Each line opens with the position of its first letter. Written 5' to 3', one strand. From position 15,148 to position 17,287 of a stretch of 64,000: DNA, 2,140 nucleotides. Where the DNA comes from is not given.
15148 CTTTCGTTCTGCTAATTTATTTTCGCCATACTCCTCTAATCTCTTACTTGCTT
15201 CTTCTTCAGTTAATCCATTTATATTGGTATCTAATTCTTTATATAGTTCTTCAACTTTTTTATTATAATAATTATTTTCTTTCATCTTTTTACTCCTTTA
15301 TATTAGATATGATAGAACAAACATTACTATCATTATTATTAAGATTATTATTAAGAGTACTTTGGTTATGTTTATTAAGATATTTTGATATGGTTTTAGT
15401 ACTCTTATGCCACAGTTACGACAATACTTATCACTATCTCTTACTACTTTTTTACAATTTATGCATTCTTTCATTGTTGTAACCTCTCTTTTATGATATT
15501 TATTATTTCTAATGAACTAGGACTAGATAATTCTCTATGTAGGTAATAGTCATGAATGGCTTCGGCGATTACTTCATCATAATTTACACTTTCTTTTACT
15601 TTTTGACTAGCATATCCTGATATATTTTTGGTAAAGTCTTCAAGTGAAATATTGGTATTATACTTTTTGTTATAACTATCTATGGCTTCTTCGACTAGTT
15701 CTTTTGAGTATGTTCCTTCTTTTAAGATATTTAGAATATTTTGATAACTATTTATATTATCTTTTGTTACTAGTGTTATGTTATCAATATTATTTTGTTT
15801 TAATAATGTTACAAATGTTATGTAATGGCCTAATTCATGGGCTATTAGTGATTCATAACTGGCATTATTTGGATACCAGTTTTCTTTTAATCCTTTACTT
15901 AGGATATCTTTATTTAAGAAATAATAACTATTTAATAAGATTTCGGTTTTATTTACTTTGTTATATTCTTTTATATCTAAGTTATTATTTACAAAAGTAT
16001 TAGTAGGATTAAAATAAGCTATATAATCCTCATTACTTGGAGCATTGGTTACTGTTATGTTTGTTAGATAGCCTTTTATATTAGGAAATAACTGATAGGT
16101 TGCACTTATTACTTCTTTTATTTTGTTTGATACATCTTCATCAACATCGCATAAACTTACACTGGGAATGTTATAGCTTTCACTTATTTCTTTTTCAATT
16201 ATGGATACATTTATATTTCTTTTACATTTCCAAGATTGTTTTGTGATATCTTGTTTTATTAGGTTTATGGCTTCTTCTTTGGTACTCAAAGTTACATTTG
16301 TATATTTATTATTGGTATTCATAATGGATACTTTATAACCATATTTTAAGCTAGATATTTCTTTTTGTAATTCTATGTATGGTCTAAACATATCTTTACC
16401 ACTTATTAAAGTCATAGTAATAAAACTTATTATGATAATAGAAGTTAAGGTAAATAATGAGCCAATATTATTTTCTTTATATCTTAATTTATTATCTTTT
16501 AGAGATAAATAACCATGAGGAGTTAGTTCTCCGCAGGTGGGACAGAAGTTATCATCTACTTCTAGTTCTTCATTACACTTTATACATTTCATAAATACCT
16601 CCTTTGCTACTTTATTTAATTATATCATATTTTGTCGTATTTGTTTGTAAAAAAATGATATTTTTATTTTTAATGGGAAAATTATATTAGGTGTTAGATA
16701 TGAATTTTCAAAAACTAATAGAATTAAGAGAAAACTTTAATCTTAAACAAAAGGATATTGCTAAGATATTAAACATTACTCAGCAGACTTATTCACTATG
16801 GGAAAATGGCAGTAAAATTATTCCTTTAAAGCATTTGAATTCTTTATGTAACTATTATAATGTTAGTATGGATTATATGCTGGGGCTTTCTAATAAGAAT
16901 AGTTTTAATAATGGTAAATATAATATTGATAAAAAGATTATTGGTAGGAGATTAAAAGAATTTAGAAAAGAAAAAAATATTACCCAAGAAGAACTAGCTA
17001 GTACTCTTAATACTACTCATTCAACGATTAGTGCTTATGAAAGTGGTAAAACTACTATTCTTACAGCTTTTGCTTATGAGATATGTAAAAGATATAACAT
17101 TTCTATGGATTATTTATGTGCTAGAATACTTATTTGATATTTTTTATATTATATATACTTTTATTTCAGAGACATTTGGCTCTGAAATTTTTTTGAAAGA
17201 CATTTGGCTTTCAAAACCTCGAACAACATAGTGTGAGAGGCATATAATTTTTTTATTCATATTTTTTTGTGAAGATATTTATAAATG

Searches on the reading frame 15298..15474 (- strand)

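Call 3: search_protein_families(library=pfam, proteins=[window:15298-15474:-], max_evalue=0.1)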
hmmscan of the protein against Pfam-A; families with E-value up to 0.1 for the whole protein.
window:15298-15474:- (58 aa): 9 families
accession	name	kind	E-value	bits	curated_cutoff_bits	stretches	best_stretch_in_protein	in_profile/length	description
PF13248.11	Zn_ribbon_3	-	3e-06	26.9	27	1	1-24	2-25/26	zinc-ribbon domain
PF12773.13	DZR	-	0.00037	21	27.3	1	2-22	25-45/45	Double zinc ribbon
PF13240.11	Zn_Ribbon_1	-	0.00054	20.1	25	1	4-22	2-20/23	zinc-ribbon domain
PF17032.10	Zn_ribbon_15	-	0.0052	18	28.9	1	2-22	53-73/73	zinc-ribbon family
PF09889.16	DUF2116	-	0.0052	17.2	26.8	1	2-56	4-58/59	Probable treble clef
PF08772.16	Zn_ribbon_NOB1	-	0.0069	16.9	24.9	1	2-27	9-35/72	Nin one binding (NOB1) Zn-ribbon like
PF18912.6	DZR_2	-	0.074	13.3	27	1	3-22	9-28/56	Double zinc ribbon domain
PF06093.19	Spt4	-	0.079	13.5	25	1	2-23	2-26/77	Spt4/RpoE2 zinc finger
PF24444.1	DUF7563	-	0.08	12.9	27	0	16-25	2-11/39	Family of unknown function (DUF7563)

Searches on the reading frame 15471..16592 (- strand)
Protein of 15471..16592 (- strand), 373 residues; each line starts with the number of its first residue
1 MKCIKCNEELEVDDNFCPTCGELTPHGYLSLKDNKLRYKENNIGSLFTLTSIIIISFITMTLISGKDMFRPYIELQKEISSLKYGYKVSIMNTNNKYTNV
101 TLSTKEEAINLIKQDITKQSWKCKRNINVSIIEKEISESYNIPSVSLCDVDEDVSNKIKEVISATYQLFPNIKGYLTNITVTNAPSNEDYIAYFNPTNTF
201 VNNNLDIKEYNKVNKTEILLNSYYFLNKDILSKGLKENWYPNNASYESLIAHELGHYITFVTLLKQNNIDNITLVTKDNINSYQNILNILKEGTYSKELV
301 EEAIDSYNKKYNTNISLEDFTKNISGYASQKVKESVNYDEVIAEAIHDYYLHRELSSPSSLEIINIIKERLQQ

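Call 3: search_protein_families(library=pfam, proteins=[window:15471-16592:-], max_evalue=0.1)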
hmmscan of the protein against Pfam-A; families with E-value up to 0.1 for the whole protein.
window:15471-16592:- (373 aa): 4 families
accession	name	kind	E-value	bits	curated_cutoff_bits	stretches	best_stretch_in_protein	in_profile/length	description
PF13240.11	Zn_Ribbon_1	-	0.00051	20.2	25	1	2-21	1-20/23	zinc-ribbon domain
PF12773.13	DZR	-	0.0012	19.5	27.3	1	3-21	27-45/45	Double zinc ribbon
PF13248.11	Zn_ribbon_3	-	0.0042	16.9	27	1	2-22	4-24/26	zinc-ribbon domain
PF18912.6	DZR_2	-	0.076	13.3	27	0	3-27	24-49/56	Double zinc ribbon domain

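Call 4: search_protein_families(library=padloc, proteins=[window:15471-16592:-], max_evalue=0.1)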
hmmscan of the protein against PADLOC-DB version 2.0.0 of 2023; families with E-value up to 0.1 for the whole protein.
window:15471-16592:- (373 aa): 0 families

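Call 5: search_protein_families(library=ncbifam, proteins=[window:15471-16592:-], max_evalue=0.1)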
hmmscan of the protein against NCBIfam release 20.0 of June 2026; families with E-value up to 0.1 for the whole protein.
window:15471-16592:- (373 aa): 1 family
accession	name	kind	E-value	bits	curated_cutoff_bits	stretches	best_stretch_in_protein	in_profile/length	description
NF040677.1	wall_bind_EntC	exception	0.036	12.9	770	1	78-127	45-92/422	cell wall-binding protein EntC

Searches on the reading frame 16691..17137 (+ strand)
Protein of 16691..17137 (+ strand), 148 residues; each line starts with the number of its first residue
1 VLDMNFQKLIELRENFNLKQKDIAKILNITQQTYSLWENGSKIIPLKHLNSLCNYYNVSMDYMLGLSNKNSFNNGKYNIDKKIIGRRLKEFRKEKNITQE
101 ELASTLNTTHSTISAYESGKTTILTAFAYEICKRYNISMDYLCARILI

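Call 3: search_protein_families(library=pfam, proteins=[window:16691-17137:+], max_evalue=0.1)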
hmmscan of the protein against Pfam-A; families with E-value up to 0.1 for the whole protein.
window:16691-17137:+ (148 aa): 25 families
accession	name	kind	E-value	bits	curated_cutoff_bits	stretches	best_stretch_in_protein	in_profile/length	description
PF01381.28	HTH_3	-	1.5e-30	105.5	23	2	88-142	1-55/55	Helix-turn-helix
PF12844.13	HTH_19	-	1.1e-26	92.9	30.2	2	85-144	1-60/64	Helix-turn-helix domain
PF13560.12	HTH_31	-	1.1e-16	61.3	27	2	84-129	2-47/64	Helix-turn-helix domain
PF13443.12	HTH_26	-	7.9e-12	45.7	22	2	9-60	2-54/63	Cro/C1-type HTH DNA-binding domain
PF13744.12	HTH_37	-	3.1e-07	30.5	27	2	8-40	22-54/80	Helix-turn-helix domain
PF13545.12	HTH_Crp_2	-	1.7e-05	25.1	27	0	96-114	22-40/70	Crp-like helix-turn-helix domain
PF04545.22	Sigma70_r4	-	3.1e-05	23.8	24.1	0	92-115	16-39/50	Sigma-70, region 4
PF15731.11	MqsA_antitoxin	-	4.5e-05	24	30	0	7-46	72-111/131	Antitoxin component of bacterial toxin-antitoxin system, MqsA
PF13412.12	HTH_24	-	4.8e-05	23.3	21.9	0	88-116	9-37/48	Winged helix-turn-helix DNA-binding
PF08279.18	HTH_11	-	0.00011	22.4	25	0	89-114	7-33/55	HTH domain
PF22495.2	HTH_92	-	0.00011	21.8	27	1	89-121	1-33/45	RsaL-like HTH domain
PF08281.18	Sigma70_r4_2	-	0.00043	20.3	25.7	1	8-33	17-42/54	Sigma-70, region 4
PF01047.28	MarR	-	0.00048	20.4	24.6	0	9-34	9-34/59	MarR family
PF12802.13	MarR_2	-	0.00057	20.4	27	0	9-33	11-36/61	MarR family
PF13384.12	HTH_23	-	0.00066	19.9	24.6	0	10-37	11-37/50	Homeodomain-like domain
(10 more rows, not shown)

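Call 4: search_protein_families(library=padloc, proteins=[window:16691-17137:+], max_evalue=0.1)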
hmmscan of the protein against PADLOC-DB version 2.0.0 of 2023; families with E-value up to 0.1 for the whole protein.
window:16691-17137:+ (148 aa): 27 families (the best 25 are shown)
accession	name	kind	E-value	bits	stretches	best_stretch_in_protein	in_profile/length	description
PDLC02926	HTH_VI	-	7.2e-20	69.1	2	84-142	2-60/92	-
PDLC03951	RmrA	-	1e-15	55.7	2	7-68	11-72/400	-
PDLC03947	RmrA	-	3.1e-14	50.6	2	76-142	4-70/383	-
PDLC03954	RmrA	-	8.1e-14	49.3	2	5-74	11-80/380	-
PDLC03952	RmrA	-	5e-13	46.7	2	77-122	16-61/395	-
PDLC03945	RmrA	-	1e-11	42.6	2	84-143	3-62/394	-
PDLC03944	RmrA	-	4.4e-10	37.2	2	80-142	3-65/384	-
PDLC04775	PDC-M69A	-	1.7e-09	36.2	2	12-69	15-72/113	-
PDLC03949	RmrA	-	4.8e-08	30.3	2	86-143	5-62/363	-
PDLC03956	RmrA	-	4.9e-08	30.4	2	7-67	11-72/399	-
PDLC03950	RmrA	-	4.9e-08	30.4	2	86-143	5-62/369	-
PDLC03948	RmrA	-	6.8e-08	29.8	1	84-142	9-67/397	-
PDLC04142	capH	-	4.5e-07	28.9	1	81-142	4-65/103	capH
PDLC04758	PDC-M64B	-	7.6e-06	24.4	1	84-123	31-70/123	-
PDLC03665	Control_protein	-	7.6e-06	24.1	1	82-123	7-49/77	control protein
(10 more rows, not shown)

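Call 5: search_protein_families(library=ncbifam, proteins=[window:16691-17137:+], max_evalue=0.1)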
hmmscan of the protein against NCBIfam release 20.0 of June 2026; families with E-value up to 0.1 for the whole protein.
window:16691-17137:+ (148 aa): 25 families
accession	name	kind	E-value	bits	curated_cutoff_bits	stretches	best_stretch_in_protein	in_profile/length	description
NF041951.1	phage_RstR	subfamily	2.7e-22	79.1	80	2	84-144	3-63/108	RstR family transcriptional repressor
NF047948.1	male_kill_WMK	equivalog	2.2e-16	60.2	300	2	64-142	143-221/300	WO male-killing family protein Wmk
TIGR03830.1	CxxCG_CxxCG_HTH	subfamily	1.2e-15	57.4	61.8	2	70-122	52-104/127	type II TA system antitoxin MqsA family protein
NF041575.1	antitoxPezA_Strep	equivalog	1.1e-14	54.7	290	2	83-139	1-57/158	type II toxin-antitoxin system antitoxin PezA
TIGR03070.1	couple_hipB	subfamily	3.2e-12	46.2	71.65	2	83-124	2-43/58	type II toxin-antitoxin system Y4mF family antitoxin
NF007257.0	PRK09706.1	subfamily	2e-11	43.8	101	2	80-122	2-44/135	transcriptional repressor DicA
NF052239.1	antitox_spr1629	equivalog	2e-11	43.6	335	2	7-68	5-66/377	spr1629 family repressor/antitoxin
NF058600.1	TransRegSco1979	equivalog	9.3e-10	38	350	1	80-139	5-64/280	Sco1979 family transcriptional regulator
NF007271.0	PRK09726.1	equivalog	1.1e-08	35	79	2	86-141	15-70/88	type II toxin-antitoxin system antitoxin HipB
NF040522.1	VC1465_fam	subfamily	1.4e-07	31.5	70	1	12-45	4-37/111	VC1465 family Xer recombination activation factor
NF007408.0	PRK09943.1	equivalog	3e-07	30.2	211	1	84-139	8-63/185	HTH-type transcriptional regulator PuuR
NF003162.0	PRK04140.1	equivalog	3.6e-07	29.5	263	1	82-124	125-167/317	transcriptional regulator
NF047542.1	telomere_Tap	equivalog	3.6e-07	29.3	600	2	90-122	24-56/695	telomere-associated protein Tap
TIGR00270.2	TIGR00270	equivalog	3.2e-06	27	110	1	85-129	77-121/159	multiprotein bridging factor aMBF1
NF038310.1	lysogeny_AimR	equivalog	1.3e-05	24.5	70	1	89-124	2-37/365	AimR family lysis-lysogeny pheromone receptor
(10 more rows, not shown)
